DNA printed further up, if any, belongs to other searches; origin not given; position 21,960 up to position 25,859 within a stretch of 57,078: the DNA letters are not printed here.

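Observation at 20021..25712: Orphan three-gene operon ending in a 1537-aa helical membrane-associated giant protein, wedged between ligA and rplC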

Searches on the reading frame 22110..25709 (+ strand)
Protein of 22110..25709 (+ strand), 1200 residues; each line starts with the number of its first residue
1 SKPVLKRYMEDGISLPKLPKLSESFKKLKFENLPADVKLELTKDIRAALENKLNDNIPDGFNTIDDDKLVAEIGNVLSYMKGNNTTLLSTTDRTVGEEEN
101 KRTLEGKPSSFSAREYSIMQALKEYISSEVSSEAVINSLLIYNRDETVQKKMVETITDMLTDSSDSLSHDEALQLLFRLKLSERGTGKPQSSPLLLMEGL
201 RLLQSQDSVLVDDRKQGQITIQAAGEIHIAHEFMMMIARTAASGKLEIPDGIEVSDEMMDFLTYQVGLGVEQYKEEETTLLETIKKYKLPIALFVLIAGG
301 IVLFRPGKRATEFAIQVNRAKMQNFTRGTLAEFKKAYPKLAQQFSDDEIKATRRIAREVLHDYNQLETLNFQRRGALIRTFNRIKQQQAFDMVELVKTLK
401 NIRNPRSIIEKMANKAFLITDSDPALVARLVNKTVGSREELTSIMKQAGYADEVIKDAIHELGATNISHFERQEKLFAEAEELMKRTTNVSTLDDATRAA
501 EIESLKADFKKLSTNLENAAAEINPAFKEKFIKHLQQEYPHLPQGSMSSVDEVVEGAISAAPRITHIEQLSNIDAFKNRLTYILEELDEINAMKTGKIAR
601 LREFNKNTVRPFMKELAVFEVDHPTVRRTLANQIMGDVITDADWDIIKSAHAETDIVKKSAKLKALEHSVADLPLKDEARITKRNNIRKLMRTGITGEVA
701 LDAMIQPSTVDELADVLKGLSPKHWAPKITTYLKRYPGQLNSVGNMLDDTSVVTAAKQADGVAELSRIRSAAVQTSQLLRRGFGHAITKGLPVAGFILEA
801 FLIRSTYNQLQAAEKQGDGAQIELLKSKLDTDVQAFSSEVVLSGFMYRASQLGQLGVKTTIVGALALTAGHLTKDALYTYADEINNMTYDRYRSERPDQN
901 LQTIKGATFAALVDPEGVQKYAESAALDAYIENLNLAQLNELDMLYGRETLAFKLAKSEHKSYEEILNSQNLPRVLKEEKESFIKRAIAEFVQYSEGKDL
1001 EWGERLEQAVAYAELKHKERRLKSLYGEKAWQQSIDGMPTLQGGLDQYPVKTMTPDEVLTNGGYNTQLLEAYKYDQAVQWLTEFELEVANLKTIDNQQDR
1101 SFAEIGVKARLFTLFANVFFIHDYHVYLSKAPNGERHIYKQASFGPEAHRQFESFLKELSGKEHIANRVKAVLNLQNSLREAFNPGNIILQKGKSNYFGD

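Call 40: search_protein_representatives(protein=window:22110-25709:+)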
Query: 1200 residues. Proteins with E-value up to 0.001 (for the whole library): 12; up to 1e-10: 10; up to 1e-30: 2. The best 12 are listed.
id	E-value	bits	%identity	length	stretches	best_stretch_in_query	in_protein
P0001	0.0e+00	2628.3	100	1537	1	1-1200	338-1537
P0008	5.4e-239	812.6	47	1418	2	564-1200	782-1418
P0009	4.3e-28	114.4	29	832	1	575-1026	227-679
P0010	9.0e-28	113.3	30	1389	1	608-1025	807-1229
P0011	2.0e-22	95.6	26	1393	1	704-1137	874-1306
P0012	9.9e-22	93.3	24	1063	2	583-1038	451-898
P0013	2.5e-20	88.6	31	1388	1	746-1027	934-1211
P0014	5.4e-17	77.6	27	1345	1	576-1025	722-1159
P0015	7.5e-15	70.5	28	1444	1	744-1027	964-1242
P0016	1.1e-12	63.4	32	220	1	558-700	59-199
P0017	3.6e-06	41.8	26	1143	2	578-706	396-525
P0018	6.7e-06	40.9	29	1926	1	572-706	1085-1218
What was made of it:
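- Checked: A 1537-codon ORF in 38% GC DNA cannot be chance, and full-length homologues exist (call 40).
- Tried and rejected: These were uninformative and were superseded by the exhaustive phmmer search (call 40).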

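Call 44: find_encoding_contigs(protein=P0008, flank=10000, max_places=4)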
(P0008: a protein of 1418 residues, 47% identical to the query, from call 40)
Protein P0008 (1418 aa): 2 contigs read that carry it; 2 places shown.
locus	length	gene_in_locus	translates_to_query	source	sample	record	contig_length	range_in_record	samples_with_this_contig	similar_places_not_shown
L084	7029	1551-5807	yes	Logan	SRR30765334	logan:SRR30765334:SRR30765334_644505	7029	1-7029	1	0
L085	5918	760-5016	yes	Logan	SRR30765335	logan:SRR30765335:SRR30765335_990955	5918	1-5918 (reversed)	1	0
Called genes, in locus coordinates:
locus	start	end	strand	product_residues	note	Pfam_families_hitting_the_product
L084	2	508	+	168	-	?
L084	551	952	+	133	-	-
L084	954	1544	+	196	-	-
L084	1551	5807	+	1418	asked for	-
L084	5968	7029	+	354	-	?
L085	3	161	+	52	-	?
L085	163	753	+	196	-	-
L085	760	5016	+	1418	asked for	-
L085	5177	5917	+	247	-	?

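Call 45: find_encoding_contigs(protein=P0010, flank=10000, max_places=3)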
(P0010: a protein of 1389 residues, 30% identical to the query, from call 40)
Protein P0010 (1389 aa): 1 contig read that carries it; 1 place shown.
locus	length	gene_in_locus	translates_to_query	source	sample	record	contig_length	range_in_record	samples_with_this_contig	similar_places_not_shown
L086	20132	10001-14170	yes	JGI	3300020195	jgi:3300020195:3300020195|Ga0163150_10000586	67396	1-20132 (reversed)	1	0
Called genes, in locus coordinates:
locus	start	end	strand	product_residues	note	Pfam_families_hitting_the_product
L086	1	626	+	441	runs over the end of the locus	PF01368:DHH, PF02272:DHHA1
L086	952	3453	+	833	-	PF04760:IF2_N, PF00009:GTP_EFTU, PF01926:MMR_HSR1, PF02421:FeoB_N (weak), PF22042:EF-G_D2, PF11987:IF-2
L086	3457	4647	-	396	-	-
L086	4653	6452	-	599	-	-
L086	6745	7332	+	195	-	-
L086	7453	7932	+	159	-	PF01245:Ribosomal_L19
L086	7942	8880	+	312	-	PF04230:PS_pyruv_trans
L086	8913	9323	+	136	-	-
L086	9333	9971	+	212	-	-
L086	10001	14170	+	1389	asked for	-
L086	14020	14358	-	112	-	-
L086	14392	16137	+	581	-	PF00009:GTP_EFTU, PF01926:MMR_HSR1 (faint), PF03144:GTP_EFTU_D2, PF14492:EFG_III (weak), PF00679:EFG_C, PF06421:LepA_C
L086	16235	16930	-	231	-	-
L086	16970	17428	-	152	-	PF01281:Ribosomal_L9_N, PF03948:Ribosomal_L9_C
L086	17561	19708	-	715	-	PF00496:SBP_bac_5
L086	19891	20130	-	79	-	?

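Call 46: find_encoding_contigs(protein=P0011, flank=10000, max_places=3)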
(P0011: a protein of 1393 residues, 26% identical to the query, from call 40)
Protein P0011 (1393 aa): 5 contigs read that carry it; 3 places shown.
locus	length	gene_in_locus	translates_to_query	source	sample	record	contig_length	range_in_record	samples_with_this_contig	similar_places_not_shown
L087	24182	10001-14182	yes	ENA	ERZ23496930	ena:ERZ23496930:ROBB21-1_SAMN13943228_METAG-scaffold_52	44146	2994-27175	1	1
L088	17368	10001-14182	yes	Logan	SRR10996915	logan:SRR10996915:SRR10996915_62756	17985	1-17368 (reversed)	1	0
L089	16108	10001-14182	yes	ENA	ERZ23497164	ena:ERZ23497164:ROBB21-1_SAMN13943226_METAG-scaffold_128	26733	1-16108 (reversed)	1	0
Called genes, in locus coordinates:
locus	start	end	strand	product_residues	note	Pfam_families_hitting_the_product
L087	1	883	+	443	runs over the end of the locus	PF01368:DHH, PF02272:DHHA1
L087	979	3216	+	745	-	PF00071:Ras (faint), PF02421:FeoB_N (faint), PF04760:IF2_N, PF00009:GTP_EFTU, PF00025:Arf, PF01926:MMR_HSR1, PF22042:EF-G_D2, PF11987:IF-2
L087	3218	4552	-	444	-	-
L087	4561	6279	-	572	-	-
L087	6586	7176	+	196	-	-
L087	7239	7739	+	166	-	PF01245:Ribosomal_L19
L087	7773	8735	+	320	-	PF04230:PS_pyruv_trans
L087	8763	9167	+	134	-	-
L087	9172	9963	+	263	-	-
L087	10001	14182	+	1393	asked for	-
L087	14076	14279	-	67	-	-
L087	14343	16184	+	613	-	PF00009:GTP_EFTU, PF01926:MMR_HSR1 (weak), PF03144:GTP_EFTU_D2, PF22042:EF-G_D2 (faint), PF00679:EFG_C, PF06421:LepA_C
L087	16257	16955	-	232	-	-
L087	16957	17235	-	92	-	PF01016:Ribosomal_L27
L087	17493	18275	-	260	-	-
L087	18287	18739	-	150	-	PF04977:DivIC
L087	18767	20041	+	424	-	PF01225:Mur_ligase, PF08245:Mur_ligase_M, PF02875:Mur_ligase_C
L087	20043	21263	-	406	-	PF00395:SLH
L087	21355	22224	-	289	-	-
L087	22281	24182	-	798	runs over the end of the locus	PF18072:FGAR-AT_linker, PF00586:AIRS, PF02769:AIRS_C, PF00586:AIRS, PF02769:AIRS_C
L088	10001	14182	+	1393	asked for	-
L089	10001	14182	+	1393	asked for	-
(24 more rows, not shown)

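Call 47: find_encoding_contigs(protein=P0013, flank=10000, max_places=3)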
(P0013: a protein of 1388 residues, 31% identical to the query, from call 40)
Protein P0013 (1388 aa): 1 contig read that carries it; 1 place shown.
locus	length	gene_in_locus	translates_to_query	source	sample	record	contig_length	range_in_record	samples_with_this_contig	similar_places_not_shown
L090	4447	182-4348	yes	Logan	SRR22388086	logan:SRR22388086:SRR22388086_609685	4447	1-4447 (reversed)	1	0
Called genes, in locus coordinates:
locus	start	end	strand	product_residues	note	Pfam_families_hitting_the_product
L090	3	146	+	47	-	?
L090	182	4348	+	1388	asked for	-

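Call 48: find_encoding_contigs(protein=P0014, flank=10000, max_places=2)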
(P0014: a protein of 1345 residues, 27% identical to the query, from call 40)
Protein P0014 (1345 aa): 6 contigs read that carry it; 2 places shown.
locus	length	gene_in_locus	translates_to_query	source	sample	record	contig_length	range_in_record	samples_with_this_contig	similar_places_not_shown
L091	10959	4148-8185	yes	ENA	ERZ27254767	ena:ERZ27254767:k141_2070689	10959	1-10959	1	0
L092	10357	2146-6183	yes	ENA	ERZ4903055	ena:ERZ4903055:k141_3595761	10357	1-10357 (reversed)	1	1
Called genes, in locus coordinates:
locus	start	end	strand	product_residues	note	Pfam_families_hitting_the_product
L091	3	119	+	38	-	?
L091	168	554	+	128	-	-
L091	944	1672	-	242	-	PF00970:FAD_binding_6, PF00175:NAD_binding_1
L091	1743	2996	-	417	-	PF00988:CPSase_sm_chain, PF00117:GATase, PF07722:Peptidase_C26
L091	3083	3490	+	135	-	-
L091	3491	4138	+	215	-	-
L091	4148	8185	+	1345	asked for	-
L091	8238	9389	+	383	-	PF13173:AAA_14, PF13635:DUF4143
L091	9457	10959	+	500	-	PF02518:HATPase_c (faint), PF13589:HATPase_c_3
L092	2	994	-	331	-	?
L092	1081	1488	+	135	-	-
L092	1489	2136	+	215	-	-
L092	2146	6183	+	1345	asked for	-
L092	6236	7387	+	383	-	PF13173:AAA_14, PF13635:DUF4143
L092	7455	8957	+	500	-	PF02518:HATPase_c (faint), PF13589:HATPase_c_3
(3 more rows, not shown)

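Call 49: find_encoding_contigs(protein=P0015, flank=10000, max_places=2)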
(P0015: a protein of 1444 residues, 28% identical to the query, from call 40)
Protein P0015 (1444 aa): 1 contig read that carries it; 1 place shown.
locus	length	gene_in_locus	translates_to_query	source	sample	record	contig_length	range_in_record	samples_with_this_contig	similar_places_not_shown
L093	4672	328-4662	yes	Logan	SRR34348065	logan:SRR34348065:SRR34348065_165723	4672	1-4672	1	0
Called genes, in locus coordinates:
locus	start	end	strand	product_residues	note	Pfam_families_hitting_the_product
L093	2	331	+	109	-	?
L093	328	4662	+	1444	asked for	-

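Call 50: find_encoding_contigs(protein=P0018, flank=10000, max_places=2)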
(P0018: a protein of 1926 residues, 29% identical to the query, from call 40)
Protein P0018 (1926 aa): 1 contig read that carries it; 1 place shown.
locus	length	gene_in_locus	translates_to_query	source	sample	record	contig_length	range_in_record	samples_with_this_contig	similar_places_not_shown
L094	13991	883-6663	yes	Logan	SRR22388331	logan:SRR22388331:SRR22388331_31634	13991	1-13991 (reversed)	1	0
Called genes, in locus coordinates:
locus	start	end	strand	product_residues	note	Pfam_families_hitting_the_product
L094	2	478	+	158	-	?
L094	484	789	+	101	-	-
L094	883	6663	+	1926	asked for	-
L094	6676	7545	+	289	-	PF12705:PDDEXK_1, PF01930:Cas_Cas4 (weak)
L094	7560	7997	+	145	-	PF02681:DUF212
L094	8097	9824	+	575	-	PF00587:tRNA-synt_2b, PF04073:tRNA_edit, PF03129:HGTP_anticodon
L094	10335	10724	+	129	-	-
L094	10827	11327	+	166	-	-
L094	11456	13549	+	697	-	PF03030:H_PPase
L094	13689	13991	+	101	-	?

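Call 84: search_protein_families(library=pfam, proteins=[L084:2-508:+, L084:5968-7029:+, L086:6745-7332:+, L086:3457-4647:-, L086:4653-6452:-, L093:2-331:+, L094:484-789:+, L094:2-478:+, L086:16235-16930:-, L091:168-554:+], max_evalue=0.01)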
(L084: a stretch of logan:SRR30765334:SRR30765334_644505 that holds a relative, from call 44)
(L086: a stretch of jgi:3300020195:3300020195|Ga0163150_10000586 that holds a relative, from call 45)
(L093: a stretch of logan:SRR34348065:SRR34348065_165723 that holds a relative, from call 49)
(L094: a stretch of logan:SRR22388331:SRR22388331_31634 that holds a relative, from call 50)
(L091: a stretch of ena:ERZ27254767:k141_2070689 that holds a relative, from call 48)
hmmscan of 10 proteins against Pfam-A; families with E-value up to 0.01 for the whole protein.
L084:2-508:+ (168 aa): 1 family
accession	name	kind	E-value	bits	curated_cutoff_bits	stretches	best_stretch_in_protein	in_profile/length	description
PF04230.19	PS_pyruv_trans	-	9.1e-09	36.1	25.3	1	7-128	142-274/280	Polysaccharide pyruvyl transferase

L084:5968-7029:+ (354 aa): 11 families
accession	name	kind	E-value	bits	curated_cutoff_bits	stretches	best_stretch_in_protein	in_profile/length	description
PF00009.33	GTP_EFTU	-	1e-56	191.9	26.5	1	2-175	2-187/188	Elongation factor Tu GTP binding domain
PF01926.29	MMR_HSR1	-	2.6e-07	31.2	21.9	1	13-126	9-113/113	50S ribosome-binding GTPase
PF03144.31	GTP_EFTU_D2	-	4.5e-07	30.6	30.3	1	199-269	1-73/73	Elongation factor Tu domain 2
PF00025.27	Arf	-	2.8e-06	27.4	22.3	1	52-173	45-173/174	ADP-ribosylation factor family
PF22042.2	EF-G_D2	-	9.2e-06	26.1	27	1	186-221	3-38/84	Elongation factor G domain 2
PF00071.28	Ras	-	0.00013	22.1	21.6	1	51-174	34-160/162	Ras family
PF14492.12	EFG_III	-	0.00025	21.5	27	1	284-354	3-70/75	Elongation Factor G, domain III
PF09439.16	SRPRB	-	0.00081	19.2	25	1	57-99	38-83/178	Signal recognition particle receptor beta subunit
PF02421.24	FeoB_N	-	0.00085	19.3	27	1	50-169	32-155/156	Ferrous iron transport protein B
PF10662.15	PduV-EutP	-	0.0012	19.1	21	0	60-169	31-140/143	Ethanolamine utilisation - propanediol utilisation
PF16658.11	RF3_C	-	0.0056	16.9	40.1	0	284-353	8-74/132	Class II release factor RF3, C-terminal domain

L086:6745-7332:+ (195 aa): 2 families
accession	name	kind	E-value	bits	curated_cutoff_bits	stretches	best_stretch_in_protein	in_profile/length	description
PF25212.1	HVO_A0114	-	0.00053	20.2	27.6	1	12-68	21-75/84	HVO_A0114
PF24033.1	DUF7342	-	0.0057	17.1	31.6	1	44-86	32-74/150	Family of unknown function (DUF7342)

L086:3457-4647:- (396 aa): 0 families

L086:4653-6452:- (599 aa): 0 families

L093:2-331:+ (109 aa): 0 families

L094:484-789:+ (101 aa): 0 families

L094:2-478:+ (158 aa): 0 families

L086:16235-16930:- (231 aa): 0 families

L091:168-554:+ (128 aa): 1 family
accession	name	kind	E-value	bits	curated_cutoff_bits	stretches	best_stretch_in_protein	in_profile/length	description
PF25034.1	Spectrin_SYNE1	-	0.0068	16.5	35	1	16-114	37-129/188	Nesprin-1, spectrin repeats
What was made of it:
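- The triad lies directly downstream of a PS_pyruv_trans gene in L084, L086 and L087 (calls 45, 46, 84).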

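Call 91: find_encoding_contigs(protein=P0009, flank=10000, max_places=2)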
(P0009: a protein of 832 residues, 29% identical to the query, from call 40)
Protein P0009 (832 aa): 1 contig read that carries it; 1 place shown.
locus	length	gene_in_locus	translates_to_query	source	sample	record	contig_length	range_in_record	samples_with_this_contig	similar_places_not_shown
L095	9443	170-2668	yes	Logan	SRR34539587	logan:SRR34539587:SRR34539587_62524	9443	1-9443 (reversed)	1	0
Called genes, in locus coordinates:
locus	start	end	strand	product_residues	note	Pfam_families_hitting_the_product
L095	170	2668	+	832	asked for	-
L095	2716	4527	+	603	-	PF00009:GTP_EFTU, PF01926:MMR_HSR1 (weak), PF03144:GTP_EFTU_D2, PF14492:EFG_III (weak), PF00679:EFG_C, PF06421:LepA_C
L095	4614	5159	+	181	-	PF02834:LigT_PEase, PF13563:2_5_RNA_ligase2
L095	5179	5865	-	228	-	-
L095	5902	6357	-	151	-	PF01281:Ribosomal_L9_N, PF03948:Ribosomal_L9_C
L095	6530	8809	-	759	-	PF00496:SBP_bac_5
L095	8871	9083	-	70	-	PF03840:SecG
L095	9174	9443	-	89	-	?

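Call 92: find_encoding_contigs(protein=P0012, flank=10000, max_places=2)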
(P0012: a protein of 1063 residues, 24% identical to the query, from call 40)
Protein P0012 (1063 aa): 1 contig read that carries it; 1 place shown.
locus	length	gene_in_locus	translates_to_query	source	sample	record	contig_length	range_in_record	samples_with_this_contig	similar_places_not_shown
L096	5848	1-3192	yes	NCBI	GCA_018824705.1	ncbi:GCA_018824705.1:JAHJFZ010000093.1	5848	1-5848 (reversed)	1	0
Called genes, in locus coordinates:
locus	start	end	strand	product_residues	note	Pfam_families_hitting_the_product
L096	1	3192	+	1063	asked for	?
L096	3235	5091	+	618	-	PF00009:GTP_EFTU, PF01926:MMR_HSR1 (weak), PF22042:EF-G_D2 (weak), PF03144:GTP_EFTU_D2, PF00679:EFG_C, PF06421:LepA_C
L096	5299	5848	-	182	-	?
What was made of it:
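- On The A-B-C triad family defined here: True for L084, L086 and L087; lepA lies downstream in L095 and L096 (calls 45, 46, 84, 91, 92).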

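Call 93: find_encoding_contigs(protein=P0017, flank=10000, max_places=2)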
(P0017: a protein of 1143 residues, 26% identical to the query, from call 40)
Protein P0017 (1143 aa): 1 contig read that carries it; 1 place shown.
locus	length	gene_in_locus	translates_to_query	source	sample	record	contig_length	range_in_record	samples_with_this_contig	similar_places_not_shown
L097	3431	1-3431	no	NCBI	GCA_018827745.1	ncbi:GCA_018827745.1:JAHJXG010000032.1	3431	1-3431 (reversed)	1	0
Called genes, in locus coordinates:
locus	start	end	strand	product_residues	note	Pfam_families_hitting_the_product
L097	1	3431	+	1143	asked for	?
